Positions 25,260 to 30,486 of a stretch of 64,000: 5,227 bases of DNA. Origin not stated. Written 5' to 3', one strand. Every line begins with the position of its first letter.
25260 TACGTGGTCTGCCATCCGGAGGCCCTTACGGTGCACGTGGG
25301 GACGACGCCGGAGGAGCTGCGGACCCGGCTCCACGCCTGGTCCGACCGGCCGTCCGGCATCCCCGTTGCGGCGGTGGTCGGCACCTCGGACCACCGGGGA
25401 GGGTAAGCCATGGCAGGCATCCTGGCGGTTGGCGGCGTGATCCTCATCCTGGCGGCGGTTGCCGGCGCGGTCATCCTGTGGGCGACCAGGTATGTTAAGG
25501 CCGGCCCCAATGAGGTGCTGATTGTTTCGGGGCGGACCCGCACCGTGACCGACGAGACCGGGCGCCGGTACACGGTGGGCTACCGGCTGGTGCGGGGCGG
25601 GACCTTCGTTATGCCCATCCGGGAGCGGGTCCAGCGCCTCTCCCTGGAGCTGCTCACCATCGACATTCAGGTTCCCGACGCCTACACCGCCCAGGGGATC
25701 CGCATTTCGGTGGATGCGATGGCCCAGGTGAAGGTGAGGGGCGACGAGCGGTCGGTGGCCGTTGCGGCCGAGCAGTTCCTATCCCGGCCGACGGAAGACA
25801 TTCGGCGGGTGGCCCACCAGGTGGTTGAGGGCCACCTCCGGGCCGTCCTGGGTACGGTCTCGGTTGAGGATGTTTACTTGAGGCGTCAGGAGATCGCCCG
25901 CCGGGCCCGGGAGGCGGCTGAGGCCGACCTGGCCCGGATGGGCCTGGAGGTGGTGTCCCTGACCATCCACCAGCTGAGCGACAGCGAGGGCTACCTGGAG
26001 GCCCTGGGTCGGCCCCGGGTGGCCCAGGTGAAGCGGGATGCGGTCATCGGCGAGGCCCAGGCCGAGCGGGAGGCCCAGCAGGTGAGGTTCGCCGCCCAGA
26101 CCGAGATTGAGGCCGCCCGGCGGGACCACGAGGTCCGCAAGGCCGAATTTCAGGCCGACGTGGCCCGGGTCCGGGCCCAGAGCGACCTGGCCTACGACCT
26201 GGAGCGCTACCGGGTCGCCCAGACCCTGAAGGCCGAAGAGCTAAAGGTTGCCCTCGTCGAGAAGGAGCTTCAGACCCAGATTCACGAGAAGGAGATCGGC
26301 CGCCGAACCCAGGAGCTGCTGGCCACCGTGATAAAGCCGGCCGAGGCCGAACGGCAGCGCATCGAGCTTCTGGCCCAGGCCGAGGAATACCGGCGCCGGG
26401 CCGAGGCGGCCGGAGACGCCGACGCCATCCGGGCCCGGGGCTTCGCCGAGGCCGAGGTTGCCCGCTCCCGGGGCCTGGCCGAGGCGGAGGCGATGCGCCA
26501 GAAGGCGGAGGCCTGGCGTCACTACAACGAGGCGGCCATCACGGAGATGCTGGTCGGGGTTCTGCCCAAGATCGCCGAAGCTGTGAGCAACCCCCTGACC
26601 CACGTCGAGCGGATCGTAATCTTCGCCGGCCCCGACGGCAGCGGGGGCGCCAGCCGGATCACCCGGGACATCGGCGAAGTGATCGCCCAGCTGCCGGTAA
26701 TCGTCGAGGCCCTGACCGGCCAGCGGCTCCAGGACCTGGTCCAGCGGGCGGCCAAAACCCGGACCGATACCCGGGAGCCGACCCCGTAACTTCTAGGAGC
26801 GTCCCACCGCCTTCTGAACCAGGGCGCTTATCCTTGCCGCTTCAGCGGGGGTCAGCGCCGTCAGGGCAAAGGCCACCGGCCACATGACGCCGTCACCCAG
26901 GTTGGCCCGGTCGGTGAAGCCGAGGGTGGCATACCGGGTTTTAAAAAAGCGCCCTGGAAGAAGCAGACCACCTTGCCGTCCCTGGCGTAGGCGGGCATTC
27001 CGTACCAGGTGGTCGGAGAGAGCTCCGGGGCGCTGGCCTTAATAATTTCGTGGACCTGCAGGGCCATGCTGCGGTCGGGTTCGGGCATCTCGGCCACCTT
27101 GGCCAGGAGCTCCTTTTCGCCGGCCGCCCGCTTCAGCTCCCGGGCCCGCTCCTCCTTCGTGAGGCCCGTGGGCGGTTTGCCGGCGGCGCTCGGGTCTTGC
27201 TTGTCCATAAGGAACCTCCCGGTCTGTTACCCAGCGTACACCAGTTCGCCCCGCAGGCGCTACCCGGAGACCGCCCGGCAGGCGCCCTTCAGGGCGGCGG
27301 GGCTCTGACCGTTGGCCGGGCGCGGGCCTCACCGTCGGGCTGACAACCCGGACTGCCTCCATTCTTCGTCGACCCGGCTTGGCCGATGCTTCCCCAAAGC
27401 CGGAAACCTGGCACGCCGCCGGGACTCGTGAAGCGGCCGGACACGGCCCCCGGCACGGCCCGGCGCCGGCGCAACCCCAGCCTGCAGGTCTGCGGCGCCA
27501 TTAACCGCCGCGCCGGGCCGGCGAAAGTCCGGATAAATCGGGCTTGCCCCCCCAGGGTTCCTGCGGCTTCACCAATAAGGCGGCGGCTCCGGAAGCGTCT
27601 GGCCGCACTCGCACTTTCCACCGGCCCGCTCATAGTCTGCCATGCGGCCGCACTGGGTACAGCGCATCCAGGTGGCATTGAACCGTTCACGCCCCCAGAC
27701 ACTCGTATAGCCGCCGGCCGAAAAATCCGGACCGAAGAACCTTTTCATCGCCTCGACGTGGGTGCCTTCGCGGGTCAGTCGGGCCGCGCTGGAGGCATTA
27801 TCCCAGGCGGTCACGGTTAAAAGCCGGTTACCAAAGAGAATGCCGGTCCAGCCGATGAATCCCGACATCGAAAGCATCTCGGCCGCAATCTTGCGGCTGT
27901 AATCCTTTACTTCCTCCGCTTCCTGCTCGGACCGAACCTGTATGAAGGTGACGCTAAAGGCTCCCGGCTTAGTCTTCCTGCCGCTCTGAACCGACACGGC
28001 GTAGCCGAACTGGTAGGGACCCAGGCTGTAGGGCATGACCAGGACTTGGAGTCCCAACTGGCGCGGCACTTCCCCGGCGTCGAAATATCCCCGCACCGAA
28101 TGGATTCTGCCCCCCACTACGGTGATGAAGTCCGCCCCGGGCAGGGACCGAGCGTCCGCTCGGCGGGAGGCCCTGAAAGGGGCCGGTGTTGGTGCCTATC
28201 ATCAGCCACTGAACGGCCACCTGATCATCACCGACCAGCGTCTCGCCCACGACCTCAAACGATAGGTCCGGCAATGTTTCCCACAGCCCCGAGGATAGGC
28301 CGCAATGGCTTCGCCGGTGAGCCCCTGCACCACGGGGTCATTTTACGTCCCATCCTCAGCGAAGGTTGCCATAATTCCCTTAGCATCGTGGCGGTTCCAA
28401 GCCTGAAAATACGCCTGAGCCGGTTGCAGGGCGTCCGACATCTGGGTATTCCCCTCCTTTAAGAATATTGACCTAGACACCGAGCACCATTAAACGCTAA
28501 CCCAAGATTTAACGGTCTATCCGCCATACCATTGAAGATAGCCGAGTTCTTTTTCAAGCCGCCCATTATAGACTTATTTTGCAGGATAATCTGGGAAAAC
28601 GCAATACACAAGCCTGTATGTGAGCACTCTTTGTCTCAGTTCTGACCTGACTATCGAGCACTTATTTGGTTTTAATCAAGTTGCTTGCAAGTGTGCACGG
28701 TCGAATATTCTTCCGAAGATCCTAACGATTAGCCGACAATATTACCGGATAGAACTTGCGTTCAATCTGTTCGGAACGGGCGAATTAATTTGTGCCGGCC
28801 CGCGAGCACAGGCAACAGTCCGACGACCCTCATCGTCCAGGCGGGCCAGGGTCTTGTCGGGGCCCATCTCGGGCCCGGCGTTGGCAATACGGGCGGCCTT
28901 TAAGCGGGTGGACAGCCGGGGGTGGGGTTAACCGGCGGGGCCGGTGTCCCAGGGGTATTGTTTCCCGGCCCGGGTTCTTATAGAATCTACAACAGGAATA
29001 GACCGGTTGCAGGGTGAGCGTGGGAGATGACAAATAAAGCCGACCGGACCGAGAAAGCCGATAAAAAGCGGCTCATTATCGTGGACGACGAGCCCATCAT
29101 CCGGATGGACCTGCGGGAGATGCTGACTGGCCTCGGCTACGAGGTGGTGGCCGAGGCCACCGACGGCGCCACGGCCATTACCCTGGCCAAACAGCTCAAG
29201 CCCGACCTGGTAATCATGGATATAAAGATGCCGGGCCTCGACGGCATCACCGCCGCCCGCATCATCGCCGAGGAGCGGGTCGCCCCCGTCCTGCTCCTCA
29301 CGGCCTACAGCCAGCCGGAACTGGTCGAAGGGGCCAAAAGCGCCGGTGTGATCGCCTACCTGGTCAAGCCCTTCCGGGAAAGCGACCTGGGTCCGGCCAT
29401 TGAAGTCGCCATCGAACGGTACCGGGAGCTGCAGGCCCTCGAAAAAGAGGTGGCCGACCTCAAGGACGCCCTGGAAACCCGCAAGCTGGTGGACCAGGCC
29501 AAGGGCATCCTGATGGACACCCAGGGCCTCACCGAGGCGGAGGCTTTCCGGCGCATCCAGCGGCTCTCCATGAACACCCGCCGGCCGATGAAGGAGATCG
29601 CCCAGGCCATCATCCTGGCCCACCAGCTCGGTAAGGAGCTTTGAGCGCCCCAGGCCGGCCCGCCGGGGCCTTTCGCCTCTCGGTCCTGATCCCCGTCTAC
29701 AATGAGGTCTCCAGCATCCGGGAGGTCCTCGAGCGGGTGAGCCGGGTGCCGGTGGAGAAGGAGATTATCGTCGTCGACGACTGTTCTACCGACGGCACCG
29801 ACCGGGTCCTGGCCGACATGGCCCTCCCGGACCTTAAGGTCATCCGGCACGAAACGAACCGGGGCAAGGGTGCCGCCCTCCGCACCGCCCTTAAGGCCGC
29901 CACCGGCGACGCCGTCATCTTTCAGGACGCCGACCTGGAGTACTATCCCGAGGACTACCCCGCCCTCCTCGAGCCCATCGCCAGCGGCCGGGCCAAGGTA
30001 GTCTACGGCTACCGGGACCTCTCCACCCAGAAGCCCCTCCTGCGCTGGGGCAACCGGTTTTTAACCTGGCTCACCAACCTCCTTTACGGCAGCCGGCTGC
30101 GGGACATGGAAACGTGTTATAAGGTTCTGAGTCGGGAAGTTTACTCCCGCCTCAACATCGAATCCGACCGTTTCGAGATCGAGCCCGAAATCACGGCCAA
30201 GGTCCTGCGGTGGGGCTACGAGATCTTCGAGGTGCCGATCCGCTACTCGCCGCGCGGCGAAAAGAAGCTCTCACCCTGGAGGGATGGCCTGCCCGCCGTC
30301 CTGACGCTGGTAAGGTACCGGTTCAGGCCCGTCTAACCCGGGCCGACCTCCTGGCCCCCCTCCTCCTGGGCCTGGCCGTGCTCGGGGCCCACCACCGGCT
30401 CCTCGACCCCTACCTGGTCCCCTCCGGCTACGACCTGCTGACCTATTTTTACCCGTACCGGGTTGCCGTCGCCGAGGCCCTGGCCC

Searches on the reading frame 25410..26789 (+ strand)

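Call 73: search_protein_families(library=pfam, proteins=[window:25410-26789:+], max_evalue=0.00001)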
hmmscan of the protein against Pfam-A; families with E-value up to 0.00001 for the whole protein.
window:25410-26789:+ (459 aa): 2 families
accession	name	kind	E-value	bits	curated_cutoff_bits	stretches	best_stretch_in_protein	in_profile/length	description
PF01145.31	Band_7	-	4.6e-24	85.9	23.6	1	30-219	2-175/176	SPFH domain / Band 7 family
PF15975.10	Flot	-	4.1e-08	33.8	27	1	337-414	4-84/124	Flotillin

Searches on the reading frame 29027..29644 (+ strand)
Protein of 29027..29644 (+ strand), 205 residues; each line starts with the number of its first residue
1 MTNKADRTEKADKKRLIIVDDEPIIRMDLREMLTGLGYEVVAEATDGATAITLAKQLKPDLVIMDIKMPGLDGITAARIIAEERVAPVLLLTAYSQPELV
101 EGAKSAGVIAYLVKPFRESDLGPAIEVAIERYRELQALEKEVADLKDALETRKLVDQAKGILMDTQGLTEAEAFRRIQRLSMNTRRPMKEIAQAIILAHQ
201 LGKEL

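Call 73: search_protein_families(library=pfam, proteins=[window:29027-29644:+], max_evalue=0.00001)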
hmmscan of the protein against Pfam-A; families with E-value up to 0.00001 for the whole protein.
window:29027-29644:+ (205 aa): 2 families
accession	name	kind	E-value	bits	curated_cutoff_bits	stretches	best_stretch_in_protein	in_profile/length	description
PF00072.30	Response_reg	-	7.6e-28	97.3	30.2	1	17-125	2-110/111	Response regulator receiver domain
PF03861.19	ANTAR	-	4.1e-24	84.6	27.3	1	143-196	1-54/54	ANTAR domain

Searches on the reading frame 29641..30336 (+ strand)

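Call 73: search_protein_families(library=pfam, proteins=[window:29641-30336:+], max_evalue=0.00001)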
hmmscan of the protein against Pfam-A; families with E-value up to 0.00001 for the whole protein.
window:29641-30336:+ (231 aa): 1 family
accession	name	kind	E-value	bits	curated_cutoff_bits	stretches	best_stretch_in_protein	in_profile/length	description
PF00535.33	Glycos_transf_2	-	7.6e-35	120.7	23.3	1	14-154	1-150/168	Glycosyl transferase family 2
